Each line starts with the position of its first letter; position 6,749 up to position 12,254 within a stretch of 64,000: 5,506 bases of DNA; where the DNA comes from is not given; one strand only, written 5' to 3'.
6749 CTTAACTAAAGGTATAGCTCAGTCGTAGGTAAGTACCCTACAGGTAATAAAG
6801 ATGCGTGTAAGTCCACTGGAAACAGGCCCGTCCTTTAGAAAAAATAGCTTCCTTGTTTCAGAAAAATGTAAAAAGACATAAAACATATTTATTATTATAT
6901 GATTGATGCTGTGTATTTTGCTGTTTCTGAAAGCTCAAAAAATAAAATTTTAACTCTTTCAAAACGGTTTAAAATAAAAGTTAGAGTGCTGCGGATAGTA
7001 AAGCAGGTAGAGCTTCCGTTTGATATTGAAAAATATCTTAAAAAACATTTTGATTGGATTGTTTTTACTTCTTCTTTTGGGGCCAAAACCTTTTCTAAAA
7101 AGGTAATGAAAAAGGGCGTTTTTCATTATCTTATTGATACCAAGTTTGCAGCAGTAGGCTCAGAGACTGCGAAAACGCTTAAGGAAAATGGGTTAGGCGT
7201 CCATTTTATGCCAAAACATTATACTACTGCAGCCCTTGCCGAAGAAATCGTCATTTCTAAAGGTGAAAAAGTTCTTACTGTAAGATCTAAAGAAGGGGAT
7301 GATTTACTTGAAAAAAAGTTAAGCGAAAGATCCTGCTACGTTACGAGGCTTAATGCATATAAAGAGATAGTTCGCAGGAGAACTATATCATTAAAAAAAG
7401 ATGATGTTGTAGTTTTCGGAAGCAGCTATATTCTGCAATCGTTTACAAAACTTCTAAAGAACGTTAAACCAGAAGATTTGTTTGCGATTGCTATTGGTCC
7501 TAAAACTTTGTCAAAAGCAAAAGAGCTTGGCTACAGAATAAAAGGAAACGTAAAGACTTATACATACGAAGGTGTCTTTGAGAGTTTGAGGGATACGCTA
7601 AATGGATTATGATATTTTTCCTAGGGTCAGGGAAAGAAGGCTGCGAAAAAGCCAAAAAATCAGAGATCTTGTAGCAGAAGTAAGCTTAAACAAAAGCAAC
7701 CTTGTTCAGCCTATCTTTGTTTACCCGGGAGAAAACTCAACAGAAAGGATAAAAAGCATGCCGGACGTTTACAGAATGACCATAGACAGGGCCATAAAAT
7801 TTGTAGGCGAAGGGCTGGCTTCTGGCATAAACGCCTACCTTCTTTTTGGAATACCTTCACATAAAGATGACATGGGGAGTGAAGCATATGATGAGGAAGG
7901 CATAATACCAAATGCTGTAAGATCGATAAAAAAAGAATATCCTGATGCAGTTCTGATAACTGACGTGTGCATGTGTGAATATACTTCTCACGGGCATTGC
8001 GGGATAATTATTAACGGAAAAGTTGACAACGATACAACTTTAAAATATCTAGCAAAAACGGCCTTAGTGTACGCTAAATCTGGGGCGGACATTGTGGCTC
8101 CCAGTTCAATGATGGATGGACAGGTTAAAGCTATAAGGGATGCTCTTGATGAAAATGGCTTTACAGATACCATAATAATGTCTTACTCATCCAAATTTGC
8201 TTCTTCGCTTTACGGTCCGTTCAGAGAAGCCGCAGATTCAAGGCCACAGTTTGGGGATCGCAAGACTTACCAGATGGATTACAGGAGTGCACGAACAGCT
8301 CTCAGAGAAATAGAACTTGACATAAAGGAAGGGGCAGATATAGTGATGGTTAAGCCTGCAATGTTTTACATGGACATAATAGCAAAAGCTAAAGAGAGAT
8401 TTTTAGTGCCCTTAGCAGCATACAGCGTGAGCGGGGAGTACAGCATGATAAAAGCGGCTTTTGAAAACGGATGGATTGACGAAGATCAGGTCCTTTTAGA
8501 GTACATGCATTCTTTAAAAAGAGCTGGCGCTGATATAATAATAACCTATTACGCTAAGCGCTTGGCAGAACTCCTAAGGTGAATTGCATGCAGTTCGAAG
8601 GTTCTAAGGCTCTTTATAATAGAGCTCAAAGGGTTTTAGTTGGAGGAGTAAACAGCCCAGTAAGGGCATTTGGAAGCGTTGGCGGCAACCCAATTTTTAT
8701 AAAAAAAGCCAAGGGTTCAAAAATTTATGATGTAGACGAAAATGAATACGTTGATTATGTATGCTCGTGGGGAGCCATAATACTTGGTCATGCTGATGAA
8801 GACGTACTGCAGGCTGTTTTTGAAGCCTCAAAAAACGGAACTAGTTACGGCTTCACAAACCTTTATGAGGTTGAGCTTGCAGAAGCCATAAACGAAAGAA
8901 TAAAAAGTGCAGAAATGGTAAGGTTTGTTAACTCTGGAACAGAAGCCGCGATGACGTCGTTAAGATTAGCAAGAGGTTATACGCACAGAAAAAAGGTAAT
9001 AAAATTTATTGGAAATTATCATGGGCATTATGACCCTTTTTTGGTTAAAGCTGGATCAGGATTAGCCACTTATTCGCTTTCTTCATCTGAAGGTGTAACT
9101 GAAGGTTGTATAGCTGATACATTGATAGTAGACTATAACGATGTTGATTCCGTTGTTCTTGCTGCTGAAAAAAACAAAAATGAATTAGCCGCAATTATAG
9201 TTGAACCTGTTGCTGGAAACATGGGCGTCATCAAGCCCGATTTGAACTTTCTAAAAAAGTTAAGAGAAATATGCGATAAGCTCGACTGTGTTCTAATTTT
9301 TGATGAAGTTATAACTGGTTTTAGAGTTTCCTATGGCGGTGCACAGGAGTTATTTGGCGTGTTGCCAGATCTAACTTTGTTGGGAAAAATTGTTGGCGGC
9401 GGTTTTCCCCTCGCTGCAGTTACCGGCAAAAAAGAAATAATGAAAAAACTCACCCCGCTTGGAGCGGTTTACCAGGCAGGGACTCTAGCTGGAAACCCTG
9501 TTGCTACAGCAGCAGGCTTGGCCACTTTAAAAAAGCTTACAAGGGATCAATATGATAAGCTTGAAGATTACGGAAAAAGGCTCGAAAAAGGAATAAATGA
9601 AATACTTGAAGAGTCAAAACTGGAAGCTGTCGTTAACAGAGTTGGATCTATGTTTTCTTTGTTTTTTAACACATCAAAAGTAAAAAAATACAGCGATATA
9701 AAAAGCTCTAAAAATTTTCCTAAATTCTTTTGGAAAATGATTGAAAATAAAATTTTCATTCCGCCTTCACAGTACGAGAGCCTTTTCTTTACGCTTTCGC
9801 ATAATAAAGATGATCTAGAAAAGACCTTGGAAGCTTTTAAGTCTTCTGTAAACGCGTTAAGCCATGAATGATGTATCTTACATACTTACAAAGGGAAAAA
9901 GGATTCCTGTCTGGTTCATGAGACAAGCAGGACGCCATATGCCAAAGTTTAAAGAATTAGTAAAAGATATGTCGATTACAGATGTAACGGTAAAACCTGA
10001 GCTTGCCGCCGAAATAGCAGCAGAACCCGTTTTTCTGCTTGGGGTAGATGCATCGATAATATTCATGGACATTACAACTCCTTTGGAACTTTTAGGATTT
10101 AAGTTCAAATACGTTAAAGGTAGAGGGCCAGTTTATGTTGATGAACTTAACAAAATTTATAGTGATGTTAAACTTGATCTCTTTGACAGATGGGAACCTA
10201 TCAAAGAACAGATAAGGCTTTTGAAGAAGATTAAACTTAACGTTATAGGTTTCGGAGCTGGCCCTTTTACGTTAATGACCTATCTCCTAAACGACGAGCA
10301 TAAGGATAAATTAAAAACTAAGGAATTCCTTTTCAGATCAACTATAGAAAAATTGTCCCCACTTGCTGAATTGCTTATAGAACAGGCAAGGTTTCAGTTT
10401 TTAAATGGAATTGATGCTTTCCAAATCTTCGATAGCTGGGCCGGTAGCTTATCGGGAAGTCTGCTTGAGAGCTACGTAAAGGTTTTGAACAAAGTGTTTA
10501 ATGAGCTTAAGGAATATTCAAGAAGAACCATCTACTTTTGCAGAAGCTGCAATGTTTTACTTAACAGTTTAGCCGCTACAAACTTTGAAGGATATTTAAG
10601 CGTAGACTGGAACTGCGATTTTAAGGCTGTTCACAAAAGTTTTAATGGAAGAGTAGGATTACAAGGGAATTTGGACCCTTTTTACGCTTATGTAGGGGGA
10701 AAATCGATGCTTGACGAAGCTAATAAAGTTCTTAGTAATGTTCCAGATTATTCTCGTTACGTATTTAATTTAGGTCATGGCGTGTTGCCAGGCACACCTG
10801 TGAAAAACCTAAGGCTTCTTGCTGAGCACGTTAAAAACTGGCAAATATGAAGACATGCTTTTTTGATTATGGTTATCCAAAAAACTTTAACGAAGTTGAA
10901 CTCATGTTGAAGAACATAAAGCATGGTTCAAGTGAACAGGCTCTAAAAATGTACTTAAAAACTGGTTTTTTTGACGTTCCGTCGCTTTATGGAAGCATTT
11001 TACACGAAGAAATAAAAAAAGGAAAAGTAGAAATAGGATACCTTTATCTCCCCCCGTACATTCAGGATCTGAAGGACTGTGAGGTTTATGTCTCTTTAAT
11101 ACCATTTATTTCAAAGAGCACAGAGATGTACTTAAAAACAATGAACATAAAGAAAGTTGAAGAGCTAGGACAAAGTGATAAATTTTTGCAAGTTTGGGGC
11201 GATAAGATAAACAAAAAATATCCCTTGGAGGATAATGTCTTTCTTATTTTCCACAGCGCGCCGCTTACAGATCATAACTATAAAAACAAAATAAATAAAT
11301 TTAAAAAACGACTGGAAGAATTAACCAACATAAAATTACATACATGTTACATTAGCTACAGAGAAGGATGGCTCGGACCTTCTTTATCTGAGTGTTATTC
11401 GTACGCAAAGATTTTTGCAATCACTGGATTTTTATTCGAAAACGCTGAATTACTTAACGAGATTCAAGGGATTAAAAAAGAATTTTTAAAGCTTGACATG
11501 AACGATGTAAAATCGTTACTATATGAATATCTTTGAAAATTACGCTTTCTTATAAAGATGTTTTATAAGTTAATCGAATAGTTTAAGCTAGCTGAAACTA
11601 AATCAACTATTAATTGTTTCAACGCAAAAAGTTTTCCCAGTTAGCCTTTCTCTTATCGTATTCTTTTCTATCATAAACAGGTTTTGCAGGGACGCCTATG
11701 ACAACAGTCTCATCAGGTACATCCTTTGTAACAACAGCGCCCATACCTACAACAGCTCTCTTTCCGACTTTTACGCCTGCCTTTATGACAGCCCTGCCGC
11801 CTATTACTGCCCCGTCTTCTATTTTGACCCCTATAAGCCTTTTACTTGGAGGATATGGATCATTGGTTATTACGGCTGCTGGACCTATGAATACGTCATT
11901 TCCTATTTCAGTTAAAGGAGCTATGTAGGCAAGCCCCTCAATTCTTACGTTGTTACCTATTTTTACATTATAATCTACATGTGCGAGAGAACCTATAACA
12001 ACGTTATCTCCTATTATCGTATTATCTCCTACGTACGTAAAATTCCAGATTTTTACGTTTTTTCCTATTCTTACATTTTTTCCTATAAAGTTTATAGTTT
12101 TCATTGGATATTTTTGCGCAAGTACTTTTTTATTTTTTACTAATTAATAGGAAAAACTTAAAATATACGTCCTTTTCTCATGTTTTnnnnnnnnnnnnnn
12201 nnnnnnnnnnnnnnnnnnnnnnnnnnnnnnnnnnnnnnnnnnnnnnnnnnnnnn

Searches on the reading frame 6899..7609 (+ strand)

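Call 58: search_protein_families(library=pfam, proteins=[window:6899-7609:+], max_evalue=0.00001)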
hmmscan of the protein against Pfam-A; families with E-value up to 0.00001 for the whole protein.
window:6899-7609:+ (237 aa): 1 family
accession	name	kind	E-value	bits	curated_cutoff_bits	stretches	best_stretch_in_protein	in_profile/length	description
PF02602.20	HEM4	-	1.4e-33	116.4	27.5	1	34-227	23-230/231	Uroporphyrinogen-III synthase HemD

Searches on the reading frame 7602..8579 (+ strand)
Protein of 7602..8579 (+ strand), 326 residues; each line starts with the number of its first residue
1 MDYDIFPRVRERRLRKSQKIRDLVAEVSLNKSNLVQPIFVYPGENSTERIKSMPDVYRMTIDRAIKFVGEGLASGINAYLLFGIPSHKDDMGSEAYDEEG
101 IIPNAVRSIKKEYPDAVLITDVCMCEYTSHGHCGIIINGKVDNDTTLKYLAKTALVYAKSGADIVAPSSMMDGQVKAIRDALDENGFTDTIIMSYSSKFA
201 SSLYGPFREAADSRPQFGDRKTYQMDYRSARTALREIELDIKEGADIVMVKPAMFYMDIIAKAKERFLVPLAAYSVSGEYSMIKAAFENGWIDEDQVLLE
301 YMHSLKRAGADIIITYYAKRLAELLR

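Call 58: search_protein_families(library=pfam, proteins=[window:7602-8579:+], max_evalue=0.00001)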
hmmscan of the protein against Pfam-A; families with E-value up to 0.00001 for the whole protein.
window:7602-8579:+ (326 aa): 1 family
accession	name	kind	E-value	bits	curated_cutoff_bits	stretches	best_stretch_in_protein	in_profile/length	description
PF00490.27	ALAD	-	2.7e-146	487.1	24.6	1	9-323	2-316/317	Delta-aminolevulinic acid dehydratase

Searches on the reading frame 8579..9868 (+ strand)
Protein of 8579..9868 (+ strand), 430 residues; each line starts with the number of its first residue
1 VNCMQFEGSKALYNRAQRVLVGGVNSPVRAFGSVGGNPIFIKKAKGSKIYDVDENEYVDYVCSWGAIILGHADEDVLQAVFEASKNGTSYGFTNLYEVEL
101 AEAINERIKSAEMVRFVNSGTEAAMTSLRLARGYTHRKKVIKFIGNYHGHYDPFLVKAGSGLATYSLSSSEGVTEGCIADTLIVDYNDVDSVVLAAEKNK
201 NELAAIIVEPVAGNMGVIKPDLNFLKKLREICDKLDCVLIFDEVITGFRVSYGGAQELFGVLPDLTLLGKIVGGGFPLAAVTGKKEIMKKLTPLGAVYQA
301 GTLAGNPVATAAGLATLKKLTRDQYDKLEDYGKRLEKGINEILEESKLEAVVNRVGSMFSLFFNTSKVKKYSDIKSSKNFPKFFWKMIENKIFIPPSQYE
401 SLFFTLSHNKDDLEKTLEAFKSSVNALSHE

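Call 58: search_protein_families(library=pfam, proteins=[window:8579-9868:+], max_evalue=0.00001)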
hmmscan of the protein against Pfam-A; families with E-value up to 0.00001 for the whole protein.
window:8579-9868:+ (430 aa): 1 family
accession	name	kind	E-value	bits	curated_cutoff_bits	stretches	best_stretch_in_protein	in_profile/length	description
PF00202.27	Aminotran_3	-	1.4e-72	245.1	30.5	1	38-421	10-400/403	Aminotransferase class-III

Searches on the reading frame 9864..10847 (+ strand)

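Call 58: search_protein_families(library=pfam, proteins=[window:9864-10847:+], max_evalue=0.00001)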
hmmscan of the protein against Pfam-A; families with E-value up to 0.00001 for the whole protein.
window:9864-10847:+ (328 aa): 1 family
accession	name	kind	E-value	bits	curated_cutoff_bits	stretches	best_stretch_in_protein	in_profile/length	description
PF01208.23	URO-D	-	1.7e-67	228.3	23.9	1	12-326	16-346/346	Uroporphyrinogen decarboxylase (URO-D)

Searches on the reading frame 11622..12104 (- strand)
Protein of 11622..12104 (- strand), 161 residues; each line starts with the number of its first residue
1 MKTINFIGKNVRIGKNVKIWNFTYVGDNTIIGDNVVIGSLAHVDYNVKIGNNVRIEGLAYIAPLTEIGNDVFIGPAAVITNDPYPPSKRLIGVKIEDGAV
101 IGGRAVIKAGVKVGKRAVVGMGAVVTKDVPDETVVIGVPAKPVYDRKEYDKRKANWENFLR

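Call 59: search_protein_families(library=pfam, proteins=[window:11622-12104:-], max_evalue=0.00001)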
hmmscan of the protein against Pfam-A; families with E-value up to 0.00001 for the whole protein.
window:11622-12104:- (161 aa): 3 families
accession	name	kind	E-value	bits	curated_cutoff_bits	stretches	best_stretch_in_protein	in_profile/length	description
PF00132.30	Hexapep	-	2e-25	87.8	27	3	10-42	1-33/36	Bacterial transferase hexapeptide (six repeats)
PF14602.12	Hexapep_2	-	5.6e-15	55.2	27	1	93-127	2-34/34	Hexapeptide repeat of succinyl-transferase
PF25084.1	LbH_EIF2B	-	1.2e-10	41.8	54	1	6-71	40-103/105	EIF2B subunit epsilon LbH domain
